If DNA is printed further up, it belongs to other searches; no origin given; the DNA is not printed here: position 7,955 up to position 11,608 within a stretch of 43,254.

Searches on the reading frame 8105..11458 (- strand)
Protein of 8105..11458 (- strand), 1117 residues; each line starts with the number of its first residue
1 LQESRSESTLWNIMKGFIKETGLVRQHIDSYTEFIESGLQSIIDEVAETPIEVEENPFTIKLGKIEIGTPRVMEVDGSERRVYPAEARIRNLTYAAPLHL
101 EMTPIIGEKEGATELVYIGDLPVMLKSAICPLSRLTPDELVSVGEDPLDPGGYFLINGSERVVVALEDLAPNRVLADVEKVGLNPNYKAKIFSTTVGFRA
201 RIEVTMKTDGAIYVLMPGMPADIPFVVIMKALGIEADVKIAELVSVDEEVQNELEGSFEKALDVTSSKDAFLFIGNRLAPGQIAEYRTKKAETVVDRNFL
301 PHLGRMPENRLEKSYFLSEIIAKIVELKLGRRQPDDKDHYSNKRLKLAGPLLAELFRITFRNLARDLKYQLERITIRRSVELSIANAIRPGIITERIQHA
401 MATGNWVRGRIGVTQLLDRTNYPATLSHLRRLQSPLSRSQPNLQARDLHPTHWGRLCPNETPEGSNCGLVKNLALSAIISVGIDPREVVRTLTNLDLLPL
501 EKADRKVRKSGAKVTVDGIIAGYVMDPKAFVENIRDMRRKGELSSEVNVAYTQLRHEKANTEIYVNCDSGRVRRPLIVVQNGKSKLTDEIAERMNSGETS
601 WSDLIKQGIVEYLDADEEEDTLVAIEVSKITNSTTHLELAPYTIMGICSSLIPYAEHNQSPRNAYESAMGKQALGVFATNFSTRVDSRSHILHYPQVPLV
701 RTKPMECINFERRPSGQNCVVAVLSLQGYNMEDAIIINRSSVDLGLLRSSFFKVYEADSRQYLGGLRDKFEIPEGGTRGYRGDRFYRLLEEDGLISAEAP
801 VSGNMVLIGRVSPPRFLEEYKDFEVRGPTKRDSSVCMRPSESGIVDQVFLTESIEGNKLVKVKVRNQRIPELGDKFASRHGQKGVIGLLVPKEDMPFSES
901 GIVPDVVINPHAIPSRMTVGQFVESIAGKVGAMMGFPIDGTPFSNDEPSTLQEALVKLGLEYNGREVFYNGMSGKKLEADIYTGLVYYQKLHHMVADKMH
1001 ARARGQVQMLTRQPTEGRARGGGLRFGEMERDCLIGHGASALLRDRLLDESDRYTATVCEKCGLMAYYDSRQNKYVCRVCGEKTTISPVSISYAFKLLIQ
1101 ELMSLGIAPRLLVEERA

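Call 24: search_protein_families(library=pfam, proteins=[window:8105-11458:-], max_evalue=0.001)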
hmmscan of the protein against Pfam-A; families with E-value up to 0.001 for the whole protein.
window:8105-11458:- (1117 aa): 7 families
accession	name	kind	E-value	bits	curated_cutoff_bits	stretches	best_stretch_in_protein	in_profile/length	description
PF00562.33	RNA_pol_Rpb2_6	-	1e-132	443.2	23.4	1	648-1020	1-373/373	RNA polymerase Rpb2, domain 6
PF04563.20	RNA_pol_Rpb2_1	-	1.2e-53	182.2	28.2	1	22-394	1-202/203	RNA polymerase beta subunit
PF04560.25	RNA_pol_Rpb2_7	-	2.4e-31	108.4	32.1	1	1022-1113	1-86/87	RNA polymerase Rpb2, domain 7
PF04565.21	RNA_pol_Rpb2_3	-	1.3e-26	93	21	1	415-478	1-67/68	RNA polymerase Rpb2, domain 3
PF04561.19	RNA_pol_Rpb2_2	-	5.9e-26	91.8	21.7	1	195-346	24-190/190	RNA polymerase Rpb2, domain 2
PF04566.18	RNA_pol_Rpb2_4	-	4.6e-19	68.7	28.7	1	514-580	1-62/62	RNA polymerase Rpb2, domain 4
PF04567.22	RNA_pol_Rpb2_5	-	2.6e-09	38.2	21.1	1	601-634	1-34/66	RNA polymerase Rpb2, domain 5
